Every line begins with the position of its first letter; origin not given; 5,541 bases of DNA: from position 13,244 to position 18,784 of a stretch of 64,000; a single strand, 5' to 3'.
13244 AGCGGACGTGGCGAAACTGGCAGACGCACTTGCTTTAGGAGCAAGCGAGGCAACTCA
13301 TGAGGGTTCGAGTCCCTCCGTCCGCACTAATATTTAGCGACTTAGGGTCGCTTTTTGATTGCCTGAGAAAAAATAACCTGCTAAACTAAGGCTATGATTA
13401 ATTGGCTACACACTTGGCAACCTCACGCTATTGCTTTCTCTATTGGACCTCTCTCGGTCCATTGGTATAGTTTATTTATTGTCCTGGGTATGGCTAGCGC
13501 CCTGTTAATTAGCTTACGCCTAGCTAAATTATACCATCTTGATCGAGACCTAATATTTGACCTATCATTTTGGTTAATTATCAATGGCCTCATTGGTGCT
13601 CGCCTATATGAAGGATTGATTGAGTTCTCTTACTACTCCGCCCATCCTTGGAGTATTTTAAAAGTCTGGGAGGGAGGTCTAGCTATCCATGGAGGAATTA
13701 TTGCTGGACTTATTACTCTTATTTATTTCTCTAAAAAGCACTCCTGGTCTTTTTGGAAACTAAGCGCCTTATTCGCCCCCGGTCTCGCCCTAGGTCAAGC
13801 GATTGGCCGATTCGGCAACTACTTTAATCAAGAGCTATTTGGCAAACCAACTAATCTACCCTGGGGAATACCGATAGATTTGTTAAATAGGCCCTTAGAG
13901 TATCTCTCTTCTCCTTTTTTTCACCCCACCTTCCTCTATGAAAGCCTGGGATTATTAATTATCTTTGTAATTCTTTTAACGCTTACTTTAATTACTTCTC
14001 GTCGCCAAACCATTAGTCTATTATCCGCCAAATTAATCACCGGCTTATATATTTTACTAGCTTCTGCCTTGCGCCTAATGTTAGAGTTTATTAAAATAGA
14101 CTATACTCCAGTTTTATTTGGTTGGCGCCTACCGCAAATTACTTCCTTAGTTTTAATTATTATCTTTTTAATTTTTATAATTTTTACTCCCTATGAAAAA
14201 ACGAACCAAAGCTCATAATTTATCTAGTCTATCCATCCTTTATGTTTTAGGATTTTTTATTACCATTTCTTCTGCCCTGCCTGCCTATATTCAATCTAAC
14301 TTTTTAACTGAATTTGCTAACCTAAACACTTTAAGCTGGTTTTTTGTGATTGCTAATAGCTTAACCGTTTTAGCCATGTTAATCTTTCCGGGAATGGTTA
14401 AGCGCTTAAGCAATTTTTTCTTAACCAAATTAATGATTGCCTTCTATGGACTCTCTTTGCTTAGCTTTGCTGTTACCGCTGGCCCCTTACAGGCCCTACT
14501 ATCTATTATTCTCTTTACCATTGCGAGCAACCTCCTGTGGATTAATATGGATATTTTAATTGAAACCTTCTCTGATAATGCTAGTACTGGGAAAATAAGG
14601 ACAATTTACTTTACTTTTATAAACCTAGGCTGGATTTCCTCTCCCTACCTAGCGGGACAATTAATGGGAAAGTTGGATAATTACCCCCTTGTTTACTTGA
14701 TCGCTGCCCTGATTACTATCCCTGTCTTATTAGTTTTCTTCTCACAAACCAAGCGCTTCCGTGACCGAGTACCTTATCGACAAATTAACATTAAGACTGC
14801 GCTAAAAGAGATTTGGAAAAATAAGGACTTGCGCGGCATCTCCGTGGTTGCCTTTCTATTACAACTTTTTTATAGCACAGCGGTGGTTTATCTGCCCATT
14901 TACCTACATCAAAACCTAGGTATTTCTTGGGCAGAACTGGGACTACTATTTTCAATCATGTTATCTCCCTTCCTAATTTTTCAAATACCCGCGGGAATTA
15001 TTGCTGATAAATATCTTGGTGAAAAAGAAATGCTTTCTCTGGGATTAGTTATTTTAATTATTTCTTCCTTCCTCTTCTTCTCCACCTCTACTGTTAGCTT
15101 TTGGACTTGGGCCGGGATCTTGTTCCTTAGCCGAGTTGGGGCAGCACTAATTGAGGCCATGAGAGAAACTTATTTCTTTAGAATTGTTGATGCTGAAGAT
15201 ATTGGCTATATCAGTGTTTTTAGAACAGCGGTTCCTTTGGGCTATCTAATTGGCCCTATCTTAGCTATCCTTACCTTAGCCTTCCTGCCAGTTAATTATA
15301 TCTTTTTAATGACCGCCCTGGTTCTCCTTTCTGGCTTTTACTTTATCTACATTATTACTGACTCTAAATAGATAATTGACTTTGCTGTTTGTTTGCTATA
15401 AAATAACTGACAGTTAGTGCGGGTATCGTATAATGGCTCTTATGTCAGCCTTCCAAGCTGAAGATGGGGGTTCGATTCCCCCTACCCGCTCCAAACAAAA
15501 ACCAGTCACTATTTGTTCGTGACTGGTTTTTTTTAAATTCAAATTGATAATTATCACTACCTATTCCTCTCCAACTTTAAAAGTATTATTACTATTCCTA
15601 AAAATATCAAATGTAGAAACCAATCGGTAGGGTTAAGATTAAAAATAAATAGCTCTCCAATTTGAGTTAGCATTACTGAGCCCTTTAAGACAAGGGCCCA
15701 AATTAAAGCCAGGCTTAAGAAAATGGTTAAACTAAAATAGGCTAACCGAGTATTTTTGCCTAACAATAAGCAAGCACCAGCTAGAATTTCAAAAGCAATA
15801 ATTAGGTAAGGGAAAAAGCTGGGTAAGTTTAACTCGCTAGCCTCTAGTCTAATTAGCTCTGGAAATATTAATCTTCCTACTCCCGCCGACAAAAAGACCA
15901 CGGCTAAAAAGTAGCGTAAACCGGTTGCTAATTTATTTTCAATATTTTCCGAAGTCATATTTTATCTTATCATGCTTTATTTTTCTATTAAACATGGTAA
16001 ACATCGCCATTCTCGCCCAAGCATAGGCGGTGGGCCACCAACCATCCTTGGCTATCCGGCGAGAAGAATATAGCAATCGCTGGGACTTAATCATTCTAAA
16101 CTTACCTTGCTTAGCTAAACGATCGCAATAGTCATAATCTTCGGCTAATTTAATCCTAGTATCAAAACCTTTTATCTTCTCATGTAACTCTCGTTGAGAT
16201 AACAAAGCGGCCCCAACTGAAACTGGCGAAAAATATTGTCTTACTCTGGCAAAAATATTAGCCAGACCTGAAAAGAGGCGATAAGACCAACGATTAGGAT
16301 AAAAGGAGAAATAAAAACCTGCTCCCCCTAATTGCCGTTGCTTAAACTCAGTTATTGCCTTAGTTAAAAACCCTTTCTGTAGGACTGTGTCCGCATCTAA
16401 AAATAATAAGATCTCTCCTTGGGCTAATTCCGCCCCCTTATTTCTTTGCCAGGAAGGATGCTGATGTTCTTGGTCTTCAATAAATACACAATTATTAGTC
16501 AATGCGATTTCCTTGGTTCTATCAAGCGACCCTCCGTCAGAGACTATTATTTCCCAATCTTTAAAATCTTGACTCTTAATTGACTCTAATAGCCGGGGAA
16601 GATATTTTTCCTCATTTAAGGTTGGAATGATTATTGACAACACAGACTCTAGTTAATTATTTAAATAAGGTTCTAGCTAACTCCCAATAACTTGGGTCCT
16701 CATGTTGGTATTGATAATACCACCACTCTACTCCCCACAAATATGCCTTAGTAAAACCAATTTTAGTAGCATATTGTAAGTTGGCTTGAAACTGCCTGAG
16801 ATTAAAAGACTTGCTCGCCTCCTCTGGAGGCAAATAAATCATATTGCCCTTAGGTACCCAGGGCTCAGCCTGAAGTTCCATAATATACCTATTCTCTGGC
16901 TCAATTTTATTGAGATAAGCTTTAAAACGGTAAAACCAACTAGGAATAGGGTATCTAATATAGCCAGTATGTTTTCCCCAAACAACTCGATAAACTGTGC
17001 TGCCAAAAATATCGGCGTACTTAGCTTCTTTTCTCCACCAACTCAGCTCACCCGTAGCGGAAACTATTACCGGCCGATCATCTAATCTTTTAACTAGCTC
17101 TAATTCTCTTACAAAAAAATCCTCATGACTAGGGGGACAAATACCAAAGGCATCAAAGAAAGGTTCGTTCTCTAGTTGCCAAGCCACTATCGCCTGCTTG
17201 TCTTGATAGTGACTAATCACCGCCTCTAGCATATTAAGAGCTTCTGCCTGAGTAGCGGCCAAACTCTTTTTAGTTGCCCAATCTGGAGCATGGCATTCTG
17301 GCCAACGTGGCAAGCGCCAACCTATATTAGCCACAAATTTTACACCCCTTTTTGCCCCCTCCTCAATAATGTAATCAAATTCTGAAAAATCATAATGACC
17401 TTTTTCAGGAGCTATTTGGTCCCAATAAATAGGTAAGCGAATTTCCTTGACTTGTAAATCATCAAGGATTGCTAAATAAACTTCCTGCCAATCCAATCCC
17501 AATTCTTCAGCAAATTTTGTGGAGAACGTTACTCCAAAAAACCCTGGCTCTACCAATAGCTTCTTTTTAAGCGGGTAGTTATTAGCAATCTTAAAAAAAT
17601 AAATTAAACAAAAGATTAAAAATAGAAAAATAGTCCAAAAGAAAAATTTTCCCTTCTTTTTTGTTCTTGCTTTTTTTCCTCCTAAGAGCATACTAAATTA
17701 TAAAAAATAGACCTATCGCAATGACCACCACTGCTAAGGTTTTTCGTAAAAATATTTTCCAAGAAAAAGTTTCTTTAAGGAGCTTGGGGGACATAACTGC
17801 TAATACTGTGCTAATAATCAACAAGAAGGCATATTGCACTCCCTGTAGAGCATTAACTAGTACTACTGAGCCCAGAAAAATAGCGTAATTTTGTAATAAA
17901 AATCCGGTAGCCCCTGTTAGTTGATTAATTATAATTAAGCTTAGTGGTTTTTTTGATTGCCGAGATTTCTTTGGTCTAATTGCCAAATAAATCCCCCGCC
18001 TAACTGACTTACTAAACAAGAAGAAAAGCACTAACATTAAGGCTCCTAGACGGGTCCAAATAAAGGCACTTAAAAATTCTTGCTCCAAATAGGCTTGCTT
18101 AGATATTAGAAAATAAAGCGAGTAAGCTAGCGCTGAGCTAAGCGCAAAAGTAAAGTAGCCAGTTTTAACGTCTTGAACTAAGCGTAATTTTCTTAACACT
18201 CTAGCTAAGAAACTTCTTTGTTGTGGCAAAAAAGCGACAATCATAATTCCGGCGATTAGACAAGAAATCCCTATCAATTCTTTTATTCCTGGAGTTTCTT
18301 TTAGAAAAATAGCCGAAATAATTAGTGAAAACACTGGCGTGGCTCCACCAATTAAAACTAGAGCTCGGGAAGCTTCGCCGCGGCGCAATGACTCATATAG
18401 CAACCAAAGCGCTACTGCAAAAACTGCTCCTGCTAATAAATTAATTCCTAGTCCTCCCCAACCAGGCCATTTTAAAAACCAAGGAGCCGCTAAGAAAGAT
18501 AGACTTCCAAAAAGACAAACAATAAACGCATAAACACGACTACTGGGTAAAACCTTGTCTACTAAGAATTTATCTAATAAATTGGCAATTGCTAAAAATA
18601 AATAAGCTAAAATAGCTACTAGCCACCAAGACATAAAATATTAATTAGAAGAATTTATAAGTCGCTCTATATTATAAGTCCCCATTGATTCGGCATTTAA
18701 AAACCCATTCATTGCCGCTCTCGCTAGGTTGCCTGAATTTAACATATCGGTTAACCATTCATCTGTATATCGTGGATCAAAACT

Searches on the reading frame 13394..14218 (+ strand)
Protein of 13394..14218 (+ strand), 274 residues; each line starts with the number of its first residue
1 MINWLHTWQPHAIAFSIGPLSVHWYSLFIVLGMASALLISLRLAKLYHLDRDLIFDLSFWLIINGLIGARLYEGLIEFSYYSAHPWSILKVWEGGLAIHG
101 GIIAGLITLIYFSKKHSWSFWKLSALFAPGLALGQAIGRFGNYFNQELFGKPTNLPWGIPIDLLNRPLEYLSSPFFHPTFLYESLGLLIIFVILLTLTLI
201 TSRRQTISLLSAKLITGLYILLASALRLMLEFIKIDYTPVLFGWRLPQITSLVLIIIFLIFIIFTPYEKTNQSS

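Call 12: search_protein_families(library=pfam, proteins=[window:13394-14218:+], max_evalue=0.001)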
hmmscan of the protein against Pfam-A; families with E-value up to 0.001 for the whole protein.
window:13394-14218:+ (274 aa): 1 family
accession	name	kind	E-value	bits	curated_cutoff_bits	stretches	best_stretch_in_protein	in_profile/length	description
PF01790.23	LGT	-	3.7e-65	220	24.9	1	13-263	2-239/240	Prolipoprotein diacylglyceryl transferase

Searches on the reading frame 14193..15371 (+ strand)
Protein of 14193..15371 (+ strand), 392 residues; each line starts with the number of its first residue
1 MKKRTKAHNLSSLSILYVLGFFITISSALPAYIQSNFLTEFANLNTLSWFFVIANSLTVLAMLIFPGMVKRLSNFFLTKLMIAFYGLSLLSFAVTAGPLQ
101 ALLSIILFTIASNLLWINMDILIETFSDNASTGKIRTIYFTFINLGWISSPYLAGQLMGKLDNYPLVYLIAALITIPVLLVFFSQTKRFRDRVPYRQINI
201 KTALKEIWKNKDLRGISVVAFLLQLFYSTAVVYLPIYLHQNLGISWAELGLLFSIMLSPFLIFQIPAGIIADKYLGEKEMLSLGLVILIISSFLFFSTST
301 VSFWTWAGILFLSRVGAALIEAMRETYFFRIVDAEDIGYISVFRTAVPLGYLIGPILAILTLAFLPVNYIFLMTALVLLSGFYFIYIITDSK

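Call 12: search_protein_families(library=pfam, proteins=[window:14193-15371:+], max_evalue=0.001)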
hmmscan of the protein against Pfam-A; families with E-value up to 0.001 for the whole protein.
window:14193-15371:+ (392 aa): 1 family
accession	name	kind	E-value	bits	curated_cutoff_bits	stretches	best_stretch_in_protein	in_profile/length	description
PF07690.21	MFS_1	-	7.3e-30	104.5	33.4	2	217-387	2-172/347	Major Facilitator Superfamily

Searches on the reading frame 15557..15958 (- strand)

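Call 12: search_protein_families(library=pfam, proteins=[window:15557-15958:-], max_evalue=0.001)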
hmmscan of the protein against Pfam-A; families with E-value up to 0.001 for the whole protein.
window:15557-15958:- (133 aa): 3 families
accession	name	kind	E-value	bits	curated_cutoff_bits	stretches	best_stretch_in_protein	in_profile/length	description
PF07681.17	DoxX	-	9.2e-10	39.5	23.6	1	13-88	4-83/85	DoxX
PF07291.16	MauE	-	4.4e-05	24.2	27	1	9-89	3-87/128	Methylamine utilisation protein MauE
PF13564.11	DoxX_2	-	0.00034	21.1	26.3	1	16-90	4-83/103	DoxX-like family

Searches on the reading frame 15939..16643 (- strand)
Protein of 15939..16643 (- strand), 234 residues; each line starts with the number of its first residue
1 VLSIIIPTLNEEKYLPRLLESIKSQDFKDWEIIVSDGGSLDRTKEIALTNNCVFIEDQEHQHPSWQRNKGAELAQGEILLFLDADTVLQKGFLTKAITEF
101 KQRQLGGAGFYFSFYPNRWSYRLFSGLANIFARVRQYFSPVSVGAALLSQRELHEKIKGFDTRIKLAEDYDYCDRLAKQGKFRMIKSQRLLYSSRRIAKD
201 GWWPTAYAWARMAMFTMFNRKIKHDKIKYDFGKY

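Call 12: search_protein_families(library=pfam, proteins=[window:15939-16643:-], max_evalue=0.001)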
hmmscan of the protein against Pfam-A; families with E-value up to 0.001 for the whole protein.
window:15939-16643:- (234 aa): 5 families
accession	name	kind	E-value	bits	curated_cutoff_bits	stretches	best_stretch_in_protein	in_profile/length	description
PF00535.33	Glycos_transf_2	-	5e-28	98.6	23.3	1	3-123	1-127/168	Glycosyl transferase family 2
PF10111.15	Glyco_tranf_2_2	-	7.5e-11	42.5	27.3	1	3-95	1-101/276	Glycosyltransferase like family 2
PF13641.12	Glyco_tranf_2_3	-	4.1e-10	40.5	27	1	2-180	3-198/230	Glycosyltransferase like family 2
PF13632.12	Glyco_trans_2_3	-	3.2e-07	30.8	27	1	79-183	2-114/198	Glycosyl transferase family group 2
PF13506.12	Glyco_transf_21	-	1.5e-05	25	21.7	1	68-188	23-148/174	Glycosyl transferase family 21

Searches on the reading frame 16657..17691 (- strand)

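Call 12: search_protein_families(library=pfam, proteins=[window:16657-17691:-], max_evalue=0.001)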
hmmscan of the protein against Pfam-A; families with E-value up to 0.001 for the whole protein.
window:16657-17691:- (344 aa): 3 families
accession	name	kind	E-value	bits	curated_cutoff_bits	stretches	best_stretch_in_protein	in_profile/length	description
PF02449.21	Glyco_hydro_42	-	8.9e-08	32.3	21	1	79-192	22-154/376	Beta-galactosidase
PF00150.24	Cellulase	-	3.9e-05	23.7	23.5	1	72-179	26-132/272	Cellulase (glycosyl hydrolase family 5)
PF00331.26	Glyco_hydro_10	-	0.00026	20.7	22.1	1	90-181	47-133/311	Glycosyl hydrolase family 10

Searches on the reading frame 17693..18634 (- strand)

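Call 12: search_protein_families(library=pfam, proteins=[window:17693-18634:-], max_evalue=0.001)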
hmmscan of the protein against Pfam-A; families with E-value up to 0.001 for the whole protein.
window:17693-18634:- (313 aa): 1 family
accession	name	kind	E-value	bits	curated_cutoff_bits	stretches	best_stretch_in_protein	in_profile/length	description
PF00892.27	EamA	-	3.1e-17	63.6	28.2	1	2-134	2-134/135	EamA-like transporter family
